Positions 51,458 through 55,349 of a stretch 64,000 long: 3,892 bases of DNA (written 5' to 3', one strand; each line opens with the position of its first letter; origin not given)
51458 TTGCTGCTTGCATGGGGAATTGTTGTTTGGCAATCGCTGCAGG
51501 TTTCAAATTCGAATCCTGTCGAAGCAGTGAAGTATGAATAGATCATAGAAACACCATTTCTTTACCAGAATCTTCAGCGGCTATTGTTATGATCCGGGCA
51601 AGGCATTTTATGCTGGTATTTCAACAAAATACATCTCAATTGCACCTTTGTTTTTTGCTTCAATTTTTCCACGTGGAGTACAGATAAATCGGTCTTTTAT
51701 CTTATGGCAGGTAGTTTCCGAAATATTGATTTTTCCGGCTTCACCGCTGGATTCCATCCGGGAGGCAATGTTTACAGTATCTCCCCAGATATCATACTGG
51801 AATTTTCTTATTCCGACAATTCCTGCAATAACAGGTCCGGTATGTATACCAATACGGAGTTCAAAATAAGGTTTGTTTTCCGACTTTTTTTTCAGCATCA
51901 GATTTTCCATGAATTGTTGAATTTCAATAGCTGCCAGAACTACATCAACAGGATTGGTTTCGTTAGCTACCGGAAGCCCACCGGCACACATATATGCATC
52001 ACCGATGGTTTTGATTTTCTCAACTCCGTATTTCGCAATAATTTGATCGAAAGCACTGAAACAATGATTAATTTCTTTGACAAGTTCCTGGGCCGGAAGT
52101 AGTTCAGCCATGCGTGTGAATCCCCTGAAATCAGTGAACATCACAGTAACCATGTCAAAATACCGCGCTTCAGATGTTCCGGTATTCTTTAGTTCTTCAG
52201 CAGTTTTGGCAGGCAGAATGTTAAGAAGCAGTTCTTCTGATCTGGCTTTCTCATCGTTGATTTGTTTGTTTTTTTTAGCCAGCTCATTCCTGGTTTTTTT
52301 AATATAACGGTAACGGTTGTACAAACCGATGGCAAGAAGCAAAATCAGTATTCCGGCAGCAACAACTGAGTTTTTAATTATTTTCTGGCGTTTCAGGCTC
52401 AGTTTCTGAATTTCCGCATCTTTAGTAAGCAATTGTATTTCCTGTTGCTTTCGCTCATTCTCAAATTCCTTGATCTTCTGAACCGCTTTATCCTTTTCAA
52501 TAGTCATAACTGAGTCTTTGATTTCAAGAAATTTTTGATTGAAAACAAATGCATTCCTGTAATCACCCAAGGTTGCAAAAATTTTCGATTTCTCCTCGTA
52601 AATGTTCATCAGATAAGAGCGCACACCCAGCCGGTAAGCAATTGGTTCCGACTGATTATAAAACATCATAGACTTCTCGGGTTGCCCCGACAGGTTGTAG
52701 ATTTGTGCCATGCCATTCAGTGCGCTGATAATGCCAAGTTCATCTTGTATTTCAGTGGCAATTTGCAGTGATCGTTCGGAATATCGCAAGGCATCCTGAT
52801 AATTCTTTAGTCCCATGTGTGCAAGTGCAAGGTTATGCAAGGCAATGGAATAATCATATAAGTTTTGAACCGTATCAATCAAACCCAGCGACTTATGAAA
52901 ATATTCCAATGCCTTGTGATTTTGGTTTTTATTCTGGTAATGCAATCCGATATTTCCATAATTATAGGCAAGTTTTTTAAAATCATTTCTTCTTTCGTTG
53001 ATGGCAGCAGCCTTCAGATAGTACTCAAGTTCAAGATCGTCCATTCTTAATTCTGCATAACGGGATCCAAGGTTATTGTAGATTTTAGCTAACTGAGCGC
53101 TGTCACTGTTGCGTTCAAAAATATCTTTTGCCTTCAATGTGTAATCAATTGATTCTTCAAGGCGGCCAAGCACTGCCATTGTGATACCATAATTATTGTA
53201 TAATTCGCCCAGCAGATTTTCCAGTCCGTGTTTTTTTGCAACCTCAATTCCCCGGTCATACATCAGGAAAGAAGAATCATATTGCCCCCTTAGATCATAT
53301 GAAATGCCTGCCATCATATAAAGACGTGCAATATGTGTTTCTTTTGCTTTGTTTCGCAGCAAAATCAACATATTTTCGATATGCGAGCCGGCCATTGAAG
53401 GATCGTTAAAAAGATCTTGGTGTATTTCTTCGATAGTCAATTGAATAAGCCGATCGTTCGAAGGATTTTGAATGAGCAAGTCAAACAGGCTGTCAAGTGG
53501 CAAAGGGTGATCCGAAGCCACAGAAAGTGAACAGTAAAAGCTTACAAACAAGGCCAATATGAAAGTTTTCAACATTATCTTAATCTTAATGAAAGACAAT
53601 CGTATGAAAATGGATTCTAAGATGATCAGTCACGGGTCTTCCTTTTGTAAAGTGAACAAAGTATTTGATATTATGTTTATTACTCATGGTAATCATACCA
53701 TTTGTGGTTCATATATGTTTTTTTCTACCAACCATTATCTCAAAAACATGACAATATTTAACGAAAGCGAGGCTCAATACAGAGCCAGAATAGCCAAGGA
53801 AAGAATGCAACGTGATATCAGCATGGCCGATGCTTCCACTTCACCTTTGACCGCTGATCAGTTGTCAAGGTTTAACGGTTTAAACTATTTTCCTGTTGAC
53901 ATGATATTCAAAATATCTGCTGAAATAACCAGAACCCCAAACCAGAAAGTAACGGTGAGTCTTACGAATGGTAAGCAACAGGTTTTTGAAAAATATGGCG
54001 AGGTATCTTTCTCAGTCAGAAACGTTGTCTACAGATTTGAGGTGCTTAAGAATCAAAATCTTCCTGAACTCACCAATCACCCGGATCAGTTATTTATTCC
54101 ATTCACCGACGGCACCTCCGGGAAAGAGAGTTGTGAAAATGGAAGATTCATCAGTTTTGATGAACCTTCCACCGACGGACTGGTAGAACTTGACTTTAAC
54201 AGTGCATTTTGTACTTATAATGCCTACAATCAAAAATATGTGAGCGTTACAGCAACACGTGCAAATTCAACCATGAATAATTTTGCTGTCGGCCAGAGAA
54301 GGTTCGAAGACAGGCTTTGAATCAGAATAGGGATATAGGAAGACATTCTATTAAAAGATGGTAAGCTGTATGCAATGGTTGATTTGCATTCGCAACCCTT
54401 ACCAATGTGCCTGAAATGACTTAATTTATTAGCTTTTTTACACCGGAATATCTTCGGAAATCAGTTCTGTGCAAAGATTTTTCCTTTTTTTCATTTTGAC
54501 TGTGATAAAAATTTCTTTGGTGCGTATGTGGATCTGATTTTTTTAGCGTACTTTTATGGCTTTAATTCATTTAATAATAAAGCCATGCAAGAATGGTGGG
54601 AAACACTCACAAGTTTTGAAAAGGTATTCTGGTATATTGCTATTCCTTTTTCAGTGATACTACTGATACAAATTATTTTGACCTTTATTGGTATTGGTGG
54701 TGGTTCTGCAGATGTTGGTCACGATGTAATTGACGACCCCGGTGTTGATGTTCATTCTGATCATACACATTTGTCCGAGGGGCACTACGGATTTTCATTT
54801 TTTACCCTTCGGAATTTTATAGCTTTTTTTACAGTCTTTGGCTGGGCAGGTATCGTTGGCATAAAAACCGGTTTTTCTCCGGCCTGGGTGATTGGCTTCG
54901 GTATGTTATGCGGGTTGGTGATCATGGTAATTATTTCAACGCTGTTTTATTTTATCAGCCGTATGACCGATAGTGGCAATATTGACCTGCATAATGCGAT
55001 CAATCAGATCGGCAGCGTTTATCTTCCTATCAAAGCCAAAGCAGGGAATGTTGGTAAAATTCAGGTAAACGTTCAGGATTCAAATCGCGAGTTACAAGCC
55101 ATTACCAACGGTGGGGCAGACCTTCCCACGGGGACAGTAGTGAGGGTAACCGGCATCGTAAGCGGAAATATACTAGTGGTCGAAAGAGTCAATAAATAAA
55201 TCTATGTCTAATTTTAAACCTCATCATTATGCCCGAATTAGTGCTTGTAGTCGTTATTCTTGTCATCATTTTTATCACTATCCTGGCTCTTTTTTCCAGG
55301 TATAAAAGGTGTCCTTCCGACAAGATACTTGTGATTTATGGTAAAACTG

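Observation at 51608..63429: Signalling island: paralogous TPR-sensor receptors (cyclase output vs His-kinase output) flanking DUF1684 and NfeD-flotillin, upstream of a giant candidate T9SS LamG adhesin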

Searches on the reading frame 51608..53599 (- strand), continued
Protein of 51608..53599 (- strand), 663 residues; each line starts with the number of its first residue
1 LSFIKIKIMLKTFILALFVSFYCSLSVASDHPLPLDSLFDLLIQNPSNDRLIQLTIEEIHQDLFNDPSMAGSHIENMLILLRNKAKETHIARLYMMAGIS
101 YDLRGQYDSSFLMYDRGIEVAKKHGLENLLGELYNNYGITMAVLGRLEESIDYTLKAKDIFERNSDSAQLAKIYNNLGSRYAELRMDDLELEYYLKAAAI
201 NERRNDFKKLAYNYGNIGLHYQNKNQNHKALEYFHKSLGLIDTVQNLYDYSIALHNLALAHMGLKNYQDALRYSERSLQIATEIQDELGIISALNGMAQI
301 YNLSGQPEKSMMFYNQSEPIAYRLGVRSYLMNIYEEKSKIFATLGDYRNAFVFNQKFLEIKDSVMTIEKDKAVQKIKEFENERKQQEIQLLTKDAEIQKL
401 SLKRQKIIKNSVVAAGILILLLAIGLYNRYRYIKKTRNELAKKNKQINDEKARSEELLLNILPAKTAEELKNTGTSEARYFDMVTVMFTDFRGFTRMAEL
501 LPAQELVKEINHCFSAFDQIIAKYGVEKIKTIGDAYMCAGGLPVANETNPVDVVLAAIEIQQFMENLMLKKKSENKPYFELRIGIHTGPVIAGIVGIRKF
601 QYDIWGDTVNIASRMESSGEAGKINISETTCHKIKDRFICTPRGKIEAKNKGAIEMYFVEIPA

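Call 84: search_protein_families(library=padloc, proteins=[window:51608-53575:-], max_evalue=0.001)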
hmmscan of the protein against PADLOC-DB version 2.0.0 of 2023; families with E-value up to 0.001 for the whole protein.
window:51608-53575:- (655 aa): 8 families
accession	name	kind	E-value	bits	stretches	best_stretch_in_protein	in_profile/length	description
PDLC00734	PycC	-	1.6e-12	45.3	1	459-627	173-345/374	Pycsar cyclase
PDLC02369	PycC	-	1.2e-11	42.6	1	471-632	42-197/248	-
PDLC02367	PycC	-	5.4e-11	40.4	1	429-631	4-197/226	-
PDLC01169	TPR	-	6.8e-10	36.7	2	208-308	114-213/252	TPR repeats containing protein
PDLC00763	PycC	-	2.3e-06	25.2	1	475-631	53-212/268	Pycsar cyclase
PDLC00766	PycC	-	1.2e-05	22.9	1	453-631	26-200/232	Pycsar cyclase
PDLC01171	TPR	-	0.00024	18.2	1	189-309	165-279/504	TPR repeats containing protein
PDLC02366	PycC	-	0.00031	17.8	0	460-628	263-435/486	-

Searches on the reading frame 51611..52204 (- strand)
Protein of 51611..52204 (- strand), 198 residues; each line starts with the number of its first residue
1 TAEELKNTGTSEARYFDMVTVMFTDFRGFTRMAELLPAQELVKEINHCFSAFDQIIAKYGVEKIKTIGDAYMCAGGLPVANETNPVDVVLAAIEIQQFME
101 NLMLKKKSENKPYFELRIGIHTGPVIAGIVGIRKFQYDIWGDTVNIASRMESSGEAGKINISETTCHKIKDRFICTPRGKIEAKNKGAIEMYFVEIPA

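Call 65: search_solved_structures(query=window:51611-52204:-, max_evalue=1e-15, show_alignments=2)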
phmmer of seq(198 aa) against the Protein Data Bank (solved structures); distinct sequences matched with E-value up to 1e-15: 41.
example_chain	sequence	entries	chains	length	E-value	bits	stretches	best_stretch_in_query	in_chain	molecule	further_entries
8buz_A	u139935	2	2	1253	1e-56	195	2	16-180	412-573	Adenylate cyclase type 8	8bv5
8sl3_A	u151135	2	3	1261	2.4e-55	190.5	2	16-173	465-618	Adenylate cyclase type 5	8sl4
9u3p_A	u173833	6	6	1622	1.2e-54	188.3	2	16-177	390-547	Adenylate cyclase type 9,Protein M2-1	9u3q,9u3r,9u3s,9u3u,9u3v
7pd4_A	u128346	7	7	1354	3.4e-54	186.8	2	16-180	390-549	Adenylate cyclase 9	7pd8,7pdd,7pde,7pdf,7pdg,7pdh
6r4o_A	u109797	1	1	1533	4.4e-54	186.4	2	16-180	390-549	Adenylate cyclase 9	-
6r3q_A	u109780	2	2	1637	4.7e-54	186.3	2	16-180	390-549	Adenylate cyclase 9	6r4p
5o5k_A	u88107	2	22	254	3.4e-41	144.4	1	2-193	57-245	Adenylate cyclase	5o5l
4p2f_A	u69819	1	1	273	5.1e-39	137.3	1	13-193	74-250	Adenylate cyclase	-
4p2m_A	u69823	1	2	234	1.2e-38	136.1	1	13-193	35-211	Adenylate cyclase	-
7yz9_A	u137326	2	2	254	1.5e-38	135.8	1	13-193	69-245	Adenylate cyclase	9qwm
4p2x_A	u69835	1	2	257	1.5e-38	135.7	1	13-193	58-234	Adenylate cyclase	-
7yzi_A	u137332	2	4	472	6.8e-38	133.6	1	13-193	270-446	Adenylate cyclase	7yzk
1yk9_A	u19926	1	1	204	2.6e-37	131.7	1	15-193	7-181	Adenylate cyclase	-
9bcv_A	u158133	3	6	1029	2.8e-37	131.6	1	2-193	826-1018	Atrial natriuretic peptide receptor 1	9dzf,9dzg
9dzh_A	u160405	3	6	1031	2.8e-37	131.6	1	2-193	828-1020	Atrial natriuretic peptide receptor 1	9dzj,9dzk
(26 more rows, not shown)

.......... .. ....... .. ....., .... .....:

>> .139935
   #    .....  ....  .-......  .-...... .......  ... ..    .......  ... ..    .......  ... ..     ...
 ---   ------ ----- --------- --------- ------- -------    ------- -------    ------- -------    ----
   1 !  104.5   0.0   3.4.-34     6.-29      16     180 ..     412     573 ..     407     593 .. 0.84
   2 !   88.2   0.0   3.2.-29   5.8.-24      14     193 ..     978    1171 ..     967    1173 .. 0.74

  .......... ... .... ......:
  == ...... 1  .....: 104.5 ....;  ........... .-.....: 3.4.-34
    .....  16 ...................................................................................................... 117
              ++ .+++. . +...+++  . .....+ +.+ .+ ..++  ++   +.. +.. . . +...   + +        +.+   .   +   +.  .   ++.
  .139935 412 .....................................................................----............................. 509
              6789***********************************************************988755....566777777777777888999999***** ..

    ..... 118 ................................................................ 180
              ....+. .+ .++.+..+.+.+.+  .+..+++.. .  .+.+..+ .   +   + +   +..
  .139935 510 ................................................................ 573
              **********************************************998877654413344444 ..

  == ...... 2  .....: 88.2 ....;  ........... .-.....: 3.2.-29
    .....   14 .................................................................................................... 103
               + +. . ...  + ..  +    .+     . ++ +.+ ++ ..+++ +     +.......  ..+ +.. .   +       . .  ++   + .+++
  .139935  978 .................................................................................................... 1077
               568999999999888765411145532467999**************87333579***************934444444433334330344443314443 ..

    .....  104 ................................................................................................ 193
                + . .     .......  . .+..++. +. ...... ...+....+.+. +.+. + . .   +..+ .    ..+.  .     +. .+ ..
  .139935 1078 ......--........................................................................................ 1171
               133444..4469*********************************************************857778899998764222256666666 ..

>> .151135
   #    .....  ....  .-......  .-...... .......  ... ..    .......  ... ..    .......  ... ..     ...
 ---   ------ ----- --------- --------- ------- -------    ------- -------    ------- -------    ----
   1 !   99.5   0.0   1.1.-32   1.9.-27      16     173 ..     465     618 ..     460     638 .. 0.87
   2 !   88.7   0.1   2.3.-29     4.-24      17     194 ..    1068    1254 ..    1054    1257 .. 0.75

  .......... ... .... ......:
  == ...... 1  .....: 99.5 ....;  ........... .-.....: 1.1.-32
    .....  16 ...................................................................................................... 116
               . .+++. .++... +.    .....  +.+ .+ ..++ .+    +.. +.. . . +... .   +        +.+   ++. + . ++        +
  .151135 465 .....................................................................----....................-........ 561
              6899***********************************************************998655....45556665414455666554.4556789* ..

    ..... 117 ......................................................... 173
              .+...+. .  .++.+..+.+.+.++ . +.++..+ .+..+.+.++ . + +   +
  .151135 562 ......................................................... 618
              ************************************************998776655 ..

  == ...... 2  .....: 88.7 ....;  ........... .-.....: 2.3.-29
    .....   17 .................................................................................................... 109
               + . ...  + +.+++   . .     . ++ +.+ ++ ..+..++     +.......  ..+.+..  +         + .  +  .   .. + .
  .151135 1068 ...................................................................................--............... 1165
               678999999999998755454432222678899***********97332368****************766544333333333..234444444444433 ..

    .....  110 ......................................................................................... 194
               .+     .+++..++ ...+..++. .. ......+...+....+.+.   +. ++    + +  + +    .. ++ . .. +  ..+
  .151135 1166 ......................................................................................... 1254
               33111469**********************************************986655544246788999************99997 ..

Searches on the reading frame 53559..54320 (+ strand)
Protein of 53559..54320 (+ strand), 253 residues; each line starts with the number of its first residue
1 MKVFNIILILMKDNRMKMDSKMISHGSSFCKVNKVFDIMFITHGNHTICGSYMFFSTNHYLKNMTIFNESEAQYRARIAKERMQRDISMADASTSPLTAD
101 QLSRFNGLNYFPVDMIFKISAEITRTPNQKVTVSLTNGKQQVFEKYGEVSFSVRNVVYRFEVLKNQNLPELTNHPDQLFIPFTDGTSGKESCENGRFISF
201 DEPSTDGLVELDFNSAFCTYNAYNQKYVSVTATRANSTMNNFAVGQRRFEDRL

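Call 3: search_protein_families(library=pfam, proteins=[window:53559-54320:+], max_evalue=0.01)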
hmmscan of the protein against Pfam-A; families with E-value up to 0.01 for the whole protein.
window:53559-54320:+ (253 aa): 2 families
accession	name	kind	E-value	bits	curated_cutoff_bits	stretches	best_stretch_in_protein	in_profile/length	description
PF07920.16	DUF1684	-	2.9e-25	89.6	25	1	104-237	2-129/139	Protein of unknown function (DUF1684)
PF06099.16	Phenol_hyd_sub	-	0.002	18.7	25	0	194-213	7-26/57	Phenol hydroxylase subunit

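Call 4: search_protein_families(library=ncbifam, proteins=[window:53559-54320:+], max_evalue=0.01)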
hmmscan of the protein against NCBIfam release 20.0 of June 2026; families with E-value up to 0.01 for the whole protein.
window:53559-54320:+ (253 aa): 0 families

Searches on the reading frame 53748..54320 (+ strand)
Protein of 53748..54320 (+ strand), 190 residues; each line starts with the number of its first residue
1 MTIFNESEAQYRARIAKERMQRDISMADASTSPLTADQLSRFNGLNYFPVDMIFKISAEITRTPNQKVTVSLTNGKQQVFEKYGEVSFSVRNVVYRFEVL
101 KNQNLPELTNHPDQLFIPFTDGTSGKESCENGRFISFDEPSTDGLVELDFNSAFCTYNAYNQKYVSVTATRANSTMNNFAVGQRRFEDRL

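Call 24: search_solved_structures(query=window:53748-54320:+, max_evalue=1, show_alignments=1)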
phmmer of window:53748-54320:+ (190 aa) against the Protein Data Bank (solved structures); distinct sequences matched with E-value up to 1: 3.
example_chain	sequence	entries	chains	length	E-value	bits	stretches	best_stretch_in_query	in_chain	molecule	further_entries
2lok_A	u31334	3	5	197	3.8e-13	52.9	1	7-167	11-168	Uncharacterized protein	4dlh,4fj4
2lnu_A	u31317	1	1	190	2.2e-10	43.9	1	9-173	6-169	Uncharacterized protein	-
4kl6_A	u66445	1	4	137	0.63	13.1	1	4-82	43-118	DNA-directed DNA polymerase,Nucleic acid binding, OB-fold, tRNA/helicase-type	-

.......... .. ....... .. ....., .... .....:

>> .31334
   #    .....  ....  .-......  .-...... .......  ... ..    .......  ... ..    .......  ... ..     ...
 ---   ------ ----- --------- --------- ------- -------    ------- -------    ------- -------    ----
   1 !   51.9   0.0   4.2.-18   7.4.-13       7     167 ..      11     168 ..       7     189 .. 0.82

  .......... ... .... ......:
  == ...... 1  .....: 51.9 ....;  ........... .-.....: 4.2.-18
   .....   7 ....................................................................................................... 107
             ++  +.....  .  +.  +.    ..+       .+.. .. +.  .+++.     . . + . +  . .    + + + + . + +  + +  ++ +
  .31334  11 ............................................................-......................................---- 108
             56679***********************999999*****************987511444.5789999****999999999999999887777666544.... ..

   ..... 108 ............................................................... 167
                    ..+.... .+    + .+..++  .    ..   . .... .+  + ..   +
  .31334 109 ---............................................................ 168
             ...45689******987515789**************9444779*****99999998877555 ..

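Call 84: search_protein_families(library=padloc, proteins=[window:53748-54320:+], max_evalue=0.001)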
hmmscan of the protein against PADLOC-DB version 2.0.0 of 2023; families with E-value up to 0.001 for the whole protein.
window:53748-54320:+ (190 aa): 0 families

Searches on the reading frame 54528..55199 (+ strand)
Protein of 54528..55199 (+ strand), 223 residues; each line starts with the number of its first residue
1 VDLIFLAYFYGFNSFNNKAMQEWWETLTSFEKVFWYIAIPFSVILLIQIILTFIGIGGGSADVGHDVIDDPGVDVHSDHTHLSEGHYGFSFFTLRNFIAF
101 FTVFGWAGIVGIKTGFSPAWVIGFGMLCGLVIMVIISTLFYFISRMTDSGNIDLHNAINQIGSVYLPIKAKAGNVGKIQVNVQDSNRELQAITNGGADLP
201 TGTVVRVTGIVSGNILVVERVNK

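Call 3: search_protein_families(library=pfam, proteins=[window:54528-55199:+], max_evalue=0.01)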
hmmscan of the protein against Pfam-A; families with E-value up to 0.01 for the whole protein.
window:54528-55199:+ (223 aa): 1 family
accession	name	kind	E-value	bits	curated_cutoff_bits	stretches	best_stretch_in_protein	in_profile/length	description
PF01957.25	NfeD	-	0.0094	16.6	29.1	0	188-220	27-57/57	NfeD-like C-terminal, partner-binding domain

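Call 4: search_protein_families(library=ncbifam, proteins=[window:54528-55199:+], max_evalue=0.01)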
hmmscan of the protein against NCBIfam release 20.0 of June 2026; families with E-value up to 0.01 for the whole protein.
window:54528-55199:+ (223 aa): 0 families

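Call 83: search_solved_structures(query=window:54585-55199:+, max_evalue=10, show_alignments=1)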
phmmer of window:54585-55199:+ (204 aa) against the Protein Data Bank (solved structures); distinct sequences matched with E-value up to 10: 0.

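Call 84: search_protein_families(library=padloc, proteins=[window:54585-55199:+], max_evalue=0.001)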
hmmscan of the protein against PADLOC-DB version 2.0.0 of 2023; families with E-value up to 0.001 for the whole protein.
window:54585-55199:+ (204 aa): 0 families
